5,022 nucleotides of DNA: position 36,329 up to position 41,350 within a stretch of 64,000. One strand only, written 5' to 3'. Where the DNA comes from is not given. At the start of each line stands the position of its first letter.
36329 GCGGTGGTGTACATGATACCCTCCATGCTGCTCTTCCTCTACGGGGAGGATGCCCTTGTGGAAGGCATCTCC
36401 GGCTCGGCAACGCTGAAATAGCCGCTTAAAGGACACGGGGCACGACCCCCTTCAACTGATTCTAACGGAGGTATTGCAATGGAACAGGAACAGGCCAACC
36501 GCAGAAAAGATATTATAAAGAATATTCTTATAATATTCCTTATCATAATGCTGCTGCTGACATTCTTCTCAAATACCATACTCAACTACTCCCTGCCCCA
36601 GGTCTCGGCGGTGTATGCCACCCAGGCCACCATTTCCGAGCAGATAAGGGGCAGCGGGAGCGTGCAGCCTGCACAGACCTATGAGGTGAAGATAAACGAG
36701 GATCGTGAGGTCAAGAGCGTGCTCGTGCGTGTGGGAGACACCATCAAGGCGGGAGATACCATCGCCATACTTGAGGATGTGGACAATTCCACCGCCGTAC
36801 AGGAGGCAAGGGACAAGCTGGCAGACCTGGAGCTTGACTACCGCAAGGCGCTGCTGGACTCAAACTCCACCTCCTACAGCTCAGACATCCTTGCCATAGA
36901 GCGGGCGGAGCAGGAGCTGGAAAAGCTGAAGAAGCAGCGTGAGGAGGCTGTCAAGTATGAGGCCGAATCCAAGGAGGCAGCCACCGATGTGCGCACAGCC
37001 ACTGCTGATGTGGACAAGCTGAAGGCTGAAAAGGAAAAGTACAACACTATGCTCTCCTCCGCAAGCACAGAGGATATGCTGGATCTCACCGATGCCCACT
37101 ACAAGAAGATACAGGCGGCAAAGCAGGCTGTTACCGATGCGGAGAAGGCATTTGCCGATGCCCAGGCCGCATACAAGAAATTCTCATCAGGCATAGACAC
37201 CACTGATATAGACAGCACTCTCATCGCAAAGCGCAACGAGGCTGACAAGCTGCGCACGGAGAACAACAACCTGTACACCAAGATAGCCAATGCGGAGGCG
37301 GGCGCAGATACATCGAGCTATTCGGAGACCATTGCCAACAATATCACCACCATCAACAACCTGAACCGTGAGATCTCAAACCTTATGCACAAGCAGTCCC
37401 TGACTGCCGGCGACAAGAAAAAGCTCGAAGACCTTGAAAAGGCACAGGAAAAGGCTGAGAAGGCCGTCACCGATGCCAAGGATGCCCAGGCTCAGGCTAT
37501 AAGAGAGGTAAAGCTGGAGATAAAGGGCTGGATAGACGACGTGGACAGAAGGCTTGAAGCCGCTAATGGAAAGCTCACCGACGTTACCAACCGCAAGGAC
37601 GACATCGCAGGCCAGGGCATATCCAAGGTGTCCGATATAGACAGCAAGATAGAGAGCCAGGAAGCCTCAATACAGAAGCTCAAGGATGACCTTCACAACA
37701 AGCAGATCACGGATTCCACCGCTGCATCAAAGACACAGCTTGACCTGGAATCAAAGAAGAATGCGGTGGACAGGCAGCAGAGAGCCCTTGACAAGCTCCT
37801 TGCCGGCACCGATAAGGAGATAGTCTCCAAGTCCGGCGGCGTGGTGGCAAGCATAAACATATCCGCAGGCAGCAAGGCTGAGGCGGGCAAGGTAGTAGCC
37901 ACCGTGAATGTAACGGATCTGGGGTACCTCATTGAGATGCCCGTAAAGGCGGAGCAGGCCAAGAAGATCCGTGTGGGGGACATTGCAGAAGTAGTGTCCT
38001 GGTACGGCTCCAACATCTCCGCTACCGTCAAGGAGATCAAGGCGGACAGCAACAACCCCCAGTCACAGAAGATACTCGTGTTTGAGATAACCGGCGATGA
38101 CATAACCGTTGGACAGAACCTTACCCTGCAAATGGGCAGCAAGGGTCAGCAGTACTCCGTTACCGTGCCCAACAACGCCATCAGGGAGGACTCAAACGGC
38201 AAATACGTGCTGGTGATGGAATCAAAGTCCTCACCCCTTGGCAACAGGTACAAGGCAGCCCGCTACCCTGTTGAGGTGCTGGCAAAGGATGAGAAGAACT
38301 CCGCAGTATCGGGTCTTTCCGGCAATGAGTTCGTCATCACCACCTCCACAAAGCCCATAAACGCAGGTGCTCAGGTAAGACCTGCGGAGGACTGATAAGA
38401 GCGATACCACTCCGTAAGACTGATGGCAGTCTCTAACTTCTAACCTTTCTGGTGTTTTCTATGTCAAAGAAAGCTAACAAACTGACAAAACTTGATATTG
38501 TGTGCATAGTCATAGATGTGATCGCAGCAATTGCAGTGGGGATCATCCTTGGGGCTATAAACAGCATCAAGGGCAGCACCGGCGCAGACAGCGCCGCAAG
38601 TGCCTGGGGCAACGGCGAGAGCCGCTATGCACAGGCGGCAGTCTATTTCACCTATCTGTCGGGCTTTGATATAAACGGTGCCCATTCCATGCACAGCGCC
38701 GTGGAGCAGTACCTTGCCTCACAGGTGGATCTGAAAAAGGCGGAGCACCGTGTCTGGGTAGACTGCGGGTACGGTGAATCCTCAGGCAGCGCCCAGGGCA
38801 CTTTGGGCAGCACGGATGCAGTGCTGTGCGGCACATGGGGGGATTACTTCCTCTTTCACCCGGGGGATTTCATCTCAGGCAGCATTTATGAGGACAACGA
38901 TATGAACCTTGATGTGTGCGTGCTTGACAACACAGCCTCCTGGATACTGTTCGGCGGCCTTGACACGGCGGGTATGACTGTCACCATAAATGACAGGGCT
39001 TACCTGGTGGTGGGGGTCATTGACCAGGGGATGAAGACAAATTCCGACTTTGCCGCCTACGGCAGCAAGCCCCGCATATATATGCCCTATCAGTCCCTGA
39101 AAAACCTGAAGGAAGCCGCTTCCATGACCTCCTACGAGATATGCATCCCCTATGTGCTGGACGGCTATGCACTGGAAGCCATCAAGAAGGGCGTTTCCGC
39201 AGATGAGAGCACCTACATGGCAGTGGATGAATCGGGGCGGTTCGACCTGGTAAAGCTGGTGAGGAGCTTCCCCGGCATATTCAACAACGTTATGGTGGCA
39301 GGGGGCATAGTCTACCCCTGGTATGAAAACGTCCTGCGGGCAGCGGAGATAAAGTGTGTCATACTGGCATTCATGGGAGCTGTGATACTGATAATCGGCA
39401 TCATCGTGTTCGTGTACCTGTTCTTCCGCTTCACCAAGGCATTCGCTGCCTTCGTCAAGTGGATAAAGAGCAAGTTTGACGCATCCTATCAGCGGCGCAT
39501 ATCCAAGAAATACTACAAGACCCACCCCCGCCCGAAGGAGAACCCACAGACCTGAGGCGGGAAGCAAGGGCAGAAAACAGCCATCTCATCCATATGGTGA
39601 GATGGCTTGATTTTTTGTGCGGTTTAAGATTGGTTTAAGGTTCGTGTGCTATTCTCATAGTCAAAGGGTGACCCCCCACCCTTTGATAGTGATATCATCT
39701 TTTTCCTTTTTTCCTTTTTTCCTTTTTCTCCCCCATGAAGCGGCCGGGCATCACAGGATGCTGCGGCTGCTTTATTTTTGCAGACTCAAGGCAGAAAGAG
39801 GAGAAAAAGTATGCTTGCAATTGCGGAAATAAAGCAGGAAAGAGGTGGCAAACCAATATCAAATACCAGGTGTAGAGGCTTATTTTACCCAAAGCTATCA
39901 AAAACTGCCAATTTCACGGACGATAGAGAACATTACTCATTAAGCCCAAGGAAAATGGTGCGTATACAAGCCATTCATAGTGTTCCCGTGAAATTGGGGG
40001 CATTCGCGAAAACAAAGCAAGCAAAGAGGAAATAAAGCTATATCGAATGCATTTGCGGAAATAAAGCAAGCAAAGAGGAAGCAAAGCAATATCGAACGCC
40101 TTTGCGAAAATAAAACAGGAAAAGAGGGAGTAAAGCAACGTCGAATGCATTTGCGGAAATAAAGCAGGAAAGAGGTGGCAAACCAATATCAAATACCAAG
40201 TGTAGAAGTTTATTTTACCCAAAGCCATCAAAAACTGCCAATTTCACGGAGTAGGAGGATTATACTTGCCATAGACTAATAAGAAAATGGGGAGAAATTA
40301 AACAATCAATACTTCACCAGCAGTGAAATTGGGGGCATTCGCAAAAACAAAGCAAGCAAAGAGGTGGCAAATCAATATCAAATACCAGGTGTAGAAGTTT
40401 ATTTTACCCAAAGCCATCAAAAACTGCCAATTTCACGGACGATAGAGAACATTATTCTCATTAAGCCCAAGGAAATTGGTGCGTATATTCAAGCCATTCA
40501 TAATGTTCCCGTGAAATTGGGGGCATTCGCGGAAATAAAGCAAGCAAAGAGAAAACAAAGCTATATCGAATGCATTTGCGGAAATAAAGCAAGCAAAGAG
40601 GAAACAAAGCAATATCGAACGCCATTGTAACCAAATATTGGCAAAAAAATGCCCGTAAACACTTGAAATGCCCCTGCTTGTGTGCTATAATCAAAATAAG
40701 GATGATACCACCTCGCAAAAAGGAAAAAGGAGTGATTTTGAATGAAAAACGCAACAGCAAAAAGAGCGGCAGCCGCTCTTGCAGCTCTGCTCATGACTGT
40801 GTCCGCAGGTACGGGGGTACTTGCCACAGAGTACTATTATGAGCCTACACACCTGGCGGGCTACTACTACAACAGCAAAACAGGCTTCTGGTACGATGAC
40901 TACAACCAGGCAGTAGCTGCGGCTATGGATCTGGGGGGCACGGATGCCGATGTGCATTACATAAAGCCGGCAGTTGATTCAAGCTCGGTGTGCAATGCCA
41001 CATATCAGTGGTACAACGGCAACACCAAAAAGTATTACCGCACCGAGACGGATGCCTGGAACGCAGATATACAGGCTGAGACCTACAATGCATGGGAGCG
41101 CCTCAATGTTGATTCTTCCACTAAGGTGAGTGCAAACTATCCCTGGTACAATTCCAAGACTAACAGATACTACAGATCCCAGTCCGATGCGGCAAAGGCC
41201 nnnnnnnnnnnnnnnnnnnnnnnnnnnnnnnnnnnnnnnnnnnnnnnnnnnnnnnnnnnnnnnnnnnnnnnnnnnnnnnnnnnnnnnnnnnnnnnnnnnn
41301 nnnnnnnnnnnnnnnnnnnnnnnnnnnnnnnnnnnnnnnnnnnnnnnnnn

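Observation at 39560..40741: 1.1-kb ORF-free nested repeat and hairpin array upstream of a repeat-rich surface protein gene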

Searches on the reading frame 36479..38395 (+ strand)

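Call 7: search_protein_families(library=pfam, proteins=[window:36479-38395:+], max_evalue=0.01)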
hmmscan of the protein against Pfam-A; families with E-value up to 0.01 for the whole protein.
window:36479-38395:+ (638 aa): 3 families
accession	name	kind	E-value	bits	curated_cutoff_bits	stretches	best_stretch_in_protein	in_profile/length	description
PF00364.28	Biotin_lipoyl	-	4e-06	27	22.1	0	78-99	16-37/73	Biotin-requiring enzyme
PF13437.12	HlyD_3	-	7.4e-06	27.1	22.2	1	448-550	2-103/106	HlyD family secretion protein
PF13533.13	Biotin_lipoyl_2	-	0.0011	19.2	29.8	0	78-99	11-32/32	Biotin-lipoyl like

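Call 74: search_protein_families(library=ncbifam, proteins=[window:36479-38395:+], max_evalue=0.01)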
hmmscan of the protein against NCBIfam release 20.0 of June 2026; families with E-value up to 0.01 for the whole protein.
window:36479-38395:+ (638 aa): 7 families
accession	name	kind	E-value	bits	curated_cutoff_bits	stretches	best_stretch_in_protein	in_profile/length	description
TIGR01730.1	RND_mfp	subfamily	1.2e-18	67.2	94.9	2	387-635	69-321/322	efflux RND transporter periplasmic adaptor subunit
TIGR03794.1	NHLM_micro_HlyD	equivalog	2.8e-08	33.1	156.2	2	47-263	37-251/421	NHLP bacteriocin system secretion protein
TIGR01843.1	type_I_hlyD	subfamily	2.5e-06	26.7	208.65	1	45-234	20-213/422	HlyD family type I secretion periplasmic adaptor subunit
TIGR02168.1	SMC_prok_B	equivalog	4.3e-06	24.8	567.35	1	143-438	198-494/1181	chromosome segregation protein SMC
NF008606.0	PRK11578.1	equivalog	0.00036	19.8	342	1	13-198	7-180/371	macrolide transporter subunit MacA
TIGR02169.1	SMC_prok_A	equivalog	0.0016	16.2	729.4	1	132-446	704-1015/1165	chromosome segregation protein SMC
NF045487.1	ASRP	equivalog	0.0023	16.6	300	1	99-407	184-471/593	archaea-specific SMC-related protein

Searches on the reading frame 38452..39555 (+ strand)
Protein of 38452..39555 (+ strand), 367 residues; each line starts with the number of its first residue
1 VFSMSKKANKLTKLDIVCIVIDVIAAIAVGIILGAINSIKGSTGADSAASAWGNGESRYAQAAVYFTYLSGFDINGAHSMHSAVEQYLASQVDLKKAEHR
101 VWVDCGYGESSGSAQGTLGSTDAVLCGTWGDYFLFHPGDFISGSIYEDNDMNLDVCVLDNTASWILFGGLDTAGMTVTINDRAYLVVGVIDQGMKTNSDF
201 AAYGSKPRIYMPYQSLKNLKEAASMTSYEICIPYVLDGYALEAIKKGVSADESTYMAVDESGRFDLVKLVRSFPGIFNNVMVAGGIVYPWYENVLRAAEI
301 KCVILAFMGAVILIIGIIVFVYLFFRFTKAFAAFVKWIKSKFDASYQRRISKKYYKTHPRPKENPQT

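Call 7: search_protein_families(library=pfam, proteins=[window:38452-39555:+], max_evalue=0.01)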
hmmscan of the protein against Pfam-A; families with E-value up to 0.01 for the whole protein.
window:38452-39555:+ (367 aa): 1 family
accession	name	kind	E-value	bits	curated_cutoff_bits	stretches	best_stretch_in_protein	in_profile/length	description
PF12704.14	MacB_PCD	-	3e-08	34.6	27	1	87-219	61-179/207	MacB-like periplasmic core domain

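Call 13: find_encoding_contigs(protein=window:38452-39555:+, flank=4000, max_places=10)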
Protein window:38452-39555:+ (367 aa): no gene with exactly this product is on record in the collection.

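Call 22: find_encoding_contigs(protein=window:38461-39555:+, flank=4000, max_places=10)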
Protein window:38461-39555:+ (364 aa): 5 contigs read that carry it; 3 places shown.
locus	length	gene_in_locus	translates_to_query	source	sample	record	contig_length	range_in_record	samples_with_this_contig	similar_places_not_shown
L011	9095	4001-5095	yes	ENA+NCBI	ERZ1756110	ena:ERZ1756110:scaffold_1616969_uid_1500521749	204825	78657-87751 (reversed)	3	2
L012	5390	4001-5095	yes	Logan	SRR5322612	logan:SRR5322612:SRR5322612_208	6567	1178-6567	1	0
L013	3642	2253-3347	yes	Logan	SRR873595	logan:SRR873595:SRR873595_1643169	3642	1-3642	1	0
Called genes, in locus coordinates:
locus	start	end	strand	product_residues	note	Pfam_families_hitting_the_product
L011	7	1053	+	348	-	PF00528:BPD_transp_1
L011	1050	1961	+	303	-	PF00528:BPD_transp_1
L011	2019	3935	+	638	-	PF00364:Biotin_lipoyl (faint), PF25984:BSH_YknX (faint)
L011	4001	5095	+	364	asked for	PF12704:MacB_PCD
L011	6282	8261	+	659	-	-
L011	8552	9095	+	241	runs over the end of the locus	-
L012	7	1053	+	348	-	PF00528:BPD_transp_1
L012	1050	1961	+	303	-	PF00528:BPD_transp_1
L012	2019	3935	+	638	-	PF00364:Biotin_lipoyl (faint), PF25984:BSH_YknX (faint)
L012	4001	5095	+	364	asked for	PF12704:MacB_PCD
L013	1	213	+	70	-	?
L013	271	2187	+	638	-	PF00364:Biotin_lipoyl (faint), PF25984:BSH_YknX (faint)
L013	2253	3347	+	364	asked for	PF12704:MacB_PCD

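Call 74: search_protein_families(library=ncbifam, proteins=[window:38461-39555:+], max_evalue=0.01)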
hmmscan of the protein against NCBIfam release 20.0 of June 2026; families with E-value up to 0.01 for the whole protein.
window:38461-39555:+ (364 aa): 0 families

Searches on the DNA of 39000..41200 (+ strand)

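Call 6: search_rna_families(source=window, start=39000, end=41200, threshold=evalue, max_evalue=10)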
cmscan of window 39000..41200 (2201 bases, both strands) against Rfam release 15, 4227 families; matches with E-value up to 10: 5.
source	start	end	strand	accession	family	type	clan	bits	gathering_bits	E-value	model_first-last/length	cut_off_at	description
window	39708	39812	-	RF03794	MIR5298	Gene; miRNA;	-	21.1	70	3.8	1-80/80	no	MIR5298 microRNA precursor family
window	39770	39800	+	RF03156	L31-Firmicutes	Cis-reg; leader;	CL00118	17.9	33.3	1.2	1-32/32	no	L31-Firmicutes ribosomal protein leader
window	39713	39809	-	RF03872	MIR6426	Gene; miRNA;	-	17.7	96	4.6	1-84/84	no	MIR6426 microRNA precursor family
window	39716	39806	+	RF03872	MIR6426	Gene; miRNA;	-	16.9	96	7.6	1-84/84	no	MIR6426 microRNA precursor family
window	39825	39934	-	RF02041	HOTTIP_2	Gene; lncRNA;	-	6.6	80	9.3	1-374/374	no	HOXA transcript at the distal tip, conserved region 2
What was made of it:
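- On Known structured RNA families (Rfam 15): The best hits have E above 1 and lie far below the gathering scores (call 6).
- No RNA family (call 6). Rfam gives nothing (call 6).
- Tried and rejected: Rfam on both strands at E up to 10: nothing (call 6).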

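Call 14: search_dna_similar(query=window:39620-40741:+, collection=plasmids, mode=distant, max_evalue=0.001)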
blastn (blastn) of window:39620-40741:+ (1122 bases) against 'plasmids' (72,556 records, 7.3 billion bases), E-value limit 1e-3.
No match.

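Call 15: search_dna_similar(query=window:39620-40741:+, collection=phages, mode=distant, max_evalue=0.001)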
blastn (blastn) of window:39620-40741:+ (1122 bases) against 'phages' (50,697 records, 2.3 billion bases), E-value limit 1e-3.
No match.
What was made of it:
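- On BOX-like / MITE interspersed repeats: There was no match in plasmids or phages (calls 14, 15).
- Tried and rejected: BLASTN of the region against plasmids and phages: no match (calls 14, 15).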

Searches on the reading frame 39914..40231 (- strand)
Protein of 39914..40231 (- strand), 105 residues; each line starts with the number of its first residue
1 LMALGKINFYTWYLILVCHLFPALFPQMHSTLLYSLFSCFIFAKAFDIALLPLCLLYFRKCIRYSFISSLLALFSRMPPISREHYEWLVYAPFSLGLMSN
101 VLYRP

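Call 28: find_homologous_proteins(query=window:39917-40231:-, max_evalue=0.001)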
Query seq(105 aa) (105 aa): 3 proteins with E <= 0.001 among 10 candidates.
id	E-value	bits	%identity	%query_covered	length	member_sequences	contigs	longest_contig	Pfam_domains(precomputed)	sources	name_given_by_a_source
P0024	2.6e-35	139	85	57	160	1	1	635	-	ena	-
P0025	8.3e-29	118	87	57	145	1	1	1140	-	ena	-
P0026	7.1e-19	86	63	84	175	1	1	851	-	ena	-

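Call 29: find_encoding_contigs(protein=P0024, flank=5000)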
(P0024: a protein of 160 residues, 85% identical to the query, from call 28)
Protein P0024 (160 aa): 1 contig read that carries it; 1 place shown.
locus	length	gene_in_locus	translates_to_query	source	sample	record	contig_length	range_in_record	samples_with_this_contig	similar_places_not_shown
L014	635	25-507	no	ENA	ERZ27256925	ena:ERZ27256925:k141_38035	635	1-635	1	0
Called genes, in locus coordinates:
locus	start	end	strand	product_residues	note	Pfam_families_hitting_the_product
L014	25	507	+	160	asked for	-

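Call 30: find_encoding_contigs(protein=P0025, flank=5000)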
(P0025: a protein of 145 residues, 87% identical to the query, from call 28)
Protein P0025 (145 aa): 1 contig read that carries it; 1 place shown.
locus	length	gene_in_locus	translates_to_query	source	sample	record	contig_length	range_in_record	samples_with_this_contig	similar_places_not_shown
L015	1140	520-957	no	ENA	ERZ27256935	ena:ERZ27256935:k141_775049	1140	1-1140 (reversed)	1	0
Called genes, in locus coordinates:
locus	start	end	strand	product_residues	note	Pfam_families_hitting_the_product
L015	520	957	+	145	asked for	-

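Call 31: find_encoding_contigs(protein=P0026, flank=5000)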
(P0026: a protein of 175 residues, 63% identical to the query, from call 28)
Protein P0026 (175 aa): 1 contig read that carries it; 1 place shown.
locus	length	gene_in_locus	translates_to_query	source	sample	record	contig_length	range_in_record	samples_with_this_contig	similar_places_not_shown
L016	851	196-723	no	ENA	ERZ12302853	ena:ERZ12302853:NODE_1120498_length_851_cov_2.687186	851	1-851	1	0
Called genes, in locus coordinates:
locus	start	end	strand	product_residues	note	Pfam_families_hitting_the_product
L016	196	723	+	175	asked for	-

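Call 52: find_homologous_proteins(query=A3, max_evalue=1)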
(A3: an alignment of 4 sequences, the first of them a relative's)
Query A3 (4 sequences) (175 aa, profile of the alignment): 4 proteins with E <= 1 among 8000 candidates.
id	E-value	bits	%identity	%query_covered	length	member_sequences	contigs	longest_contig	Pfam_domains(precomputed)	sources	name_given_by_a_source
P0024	2.8e-81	289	53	100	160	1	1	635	-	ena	-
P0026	1.2e-68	248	100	100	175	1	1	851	-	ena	-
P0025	9.4e-58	213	40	93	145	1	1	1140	-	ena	-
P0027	2.8e-3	36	100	7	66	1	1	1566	-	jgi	-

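Call 54: find_encoding_contigs(protein=P0027, flank=5000)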
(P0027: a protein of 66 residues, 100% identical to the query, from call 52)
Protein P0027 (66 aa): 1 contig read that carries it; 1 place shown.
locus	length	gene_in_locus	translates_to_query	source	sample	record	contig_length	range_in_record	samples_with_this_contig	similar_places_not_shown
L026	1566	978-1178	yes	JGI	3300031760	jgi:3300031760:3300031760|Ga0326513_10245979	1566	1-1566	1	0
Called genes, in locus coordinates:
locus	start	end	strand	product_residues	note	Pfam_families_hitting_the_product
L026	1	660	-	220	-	?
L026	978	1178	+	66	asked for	-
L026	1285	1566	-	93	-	?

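Call 70: search_protein_representatives(protein=window:39914-40231:-)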
Query: 105 residues. Proteins with E-value up to 0.001 (for the whole library): 3; up to 1e-10: 2; up to 1e-30: 0. The best 3 are listed.
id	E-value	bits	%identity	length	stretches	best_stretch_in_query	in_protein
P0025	2.7e-29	118.1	82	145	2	46-105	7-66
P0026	2.3e-19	86.2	66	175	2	1-89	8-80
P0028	2.8e-04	37.6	42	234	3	6-32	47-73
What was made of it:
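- A full HMMER scan of 1.84 billion representative proteins with the array's stop-free minus-strand translation returned only two of these same-locus ORFs plus one marginal hit (calls 28, 52, 70).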
